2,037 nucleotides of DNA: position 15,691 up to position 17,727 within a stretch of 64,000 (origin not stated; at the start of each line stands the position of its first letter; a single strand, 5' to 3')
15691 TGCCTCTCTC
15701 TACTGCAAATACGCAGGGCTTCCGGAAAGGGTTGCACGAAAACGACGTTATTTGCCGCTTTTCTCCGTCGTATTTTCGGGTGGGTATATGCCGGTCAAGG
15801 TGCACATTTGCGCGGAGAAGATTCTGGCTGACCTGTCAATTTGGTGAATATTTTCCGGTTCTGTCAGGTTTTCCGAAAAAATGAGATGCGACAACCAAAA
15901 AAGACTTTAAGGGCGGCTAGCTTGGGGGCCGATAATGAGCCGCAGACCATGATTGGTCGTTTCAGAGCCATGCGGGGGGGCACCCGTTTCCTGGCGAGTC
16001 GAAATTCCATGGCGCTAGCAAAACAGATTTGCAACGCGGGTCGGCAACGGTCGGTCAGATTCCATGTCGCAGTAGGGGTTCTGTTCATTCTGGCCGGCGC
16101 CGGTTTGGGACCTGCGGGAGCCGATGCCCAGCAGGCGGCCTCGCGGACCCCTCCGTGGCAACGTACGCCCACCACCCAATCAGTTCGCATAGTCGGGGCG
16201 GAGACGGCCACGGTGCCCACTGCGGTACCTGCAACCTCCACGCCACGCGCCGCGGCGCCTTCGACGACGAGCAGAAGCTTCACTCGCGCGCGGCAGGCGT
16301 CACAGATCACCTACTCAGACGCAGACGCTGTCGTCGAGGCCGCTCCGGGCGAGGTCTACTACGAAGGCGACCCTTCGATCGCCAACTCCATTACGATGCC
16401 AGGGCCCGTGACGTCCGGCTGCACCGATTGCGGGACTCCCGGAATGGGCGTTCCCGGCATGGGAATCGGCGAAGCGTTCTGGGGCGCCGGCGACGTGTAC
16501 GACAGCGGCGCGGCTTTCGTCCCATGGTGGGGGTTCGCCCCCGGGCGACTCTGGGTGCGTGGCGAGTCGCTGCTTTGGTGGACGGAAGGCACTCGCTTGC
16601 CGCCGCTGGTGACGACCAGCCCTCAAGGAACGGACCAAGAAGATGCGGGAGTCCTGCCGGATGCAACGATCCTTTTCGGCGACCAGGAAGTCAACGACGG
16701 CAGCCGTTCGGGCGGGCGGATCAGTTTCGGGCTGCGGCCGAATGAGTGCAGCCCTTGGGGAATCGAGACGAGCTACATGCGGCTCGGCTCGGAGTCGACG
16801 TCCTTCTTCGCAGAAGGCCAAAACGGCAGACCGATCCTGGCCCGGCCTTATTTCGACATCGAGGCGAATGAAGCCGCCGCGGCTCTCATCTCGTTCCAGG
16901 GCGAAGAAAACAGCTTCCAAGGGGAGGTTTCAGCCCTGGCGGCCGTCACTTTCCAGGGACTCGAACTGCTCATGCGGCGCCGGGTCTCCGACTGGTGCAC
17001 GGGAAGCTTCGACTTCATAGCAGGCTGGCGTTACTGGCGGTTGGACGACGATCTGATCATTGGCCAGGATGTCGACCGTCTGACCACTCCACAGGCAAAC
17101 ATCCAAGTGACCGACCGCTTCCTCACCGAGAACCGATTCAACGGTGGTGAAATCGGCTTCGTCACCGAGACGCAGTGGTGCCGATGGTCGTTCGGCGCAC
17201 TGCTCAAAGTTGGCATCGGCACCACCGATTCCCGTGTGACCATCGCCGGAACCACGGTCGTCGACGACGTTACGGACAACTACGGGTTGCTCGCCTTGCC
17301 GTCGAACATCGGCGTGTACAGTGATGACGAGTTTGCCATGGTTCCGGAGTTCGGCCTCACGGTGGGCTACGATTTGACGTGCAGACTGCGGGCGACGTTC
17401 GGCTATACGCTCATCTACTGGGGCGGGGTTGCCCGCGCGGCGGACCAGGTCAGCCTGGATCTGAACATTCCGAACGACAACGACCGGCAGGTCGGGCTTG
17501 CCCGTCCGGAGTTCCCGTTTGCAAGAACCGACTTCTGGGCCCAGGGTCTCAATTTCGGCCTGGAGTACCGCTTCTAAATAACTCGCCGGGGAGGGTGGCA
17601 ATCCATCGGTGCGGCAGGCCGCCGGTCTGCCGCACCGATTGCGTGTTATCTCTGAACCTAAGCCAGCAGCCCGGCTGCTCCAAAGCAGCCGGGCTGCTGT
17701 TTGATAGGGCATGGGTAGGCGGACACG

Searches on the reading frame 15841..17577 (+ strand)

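Call 41: search_protein_families(library=pfam, max_evalue=0.00001, proteins=[window:15841-17577:+])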
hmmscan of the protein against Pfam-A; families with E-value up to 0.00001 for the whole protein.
window:15841-17577:+ (578 aa): 1 family
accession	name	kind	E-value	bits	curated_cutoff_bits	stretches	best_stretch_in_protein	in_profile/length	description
PF07585.17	BBP7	-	3.2e-98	329.6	26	1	238-578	1-350/350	Putative beta barrel porin-7 (BBP7)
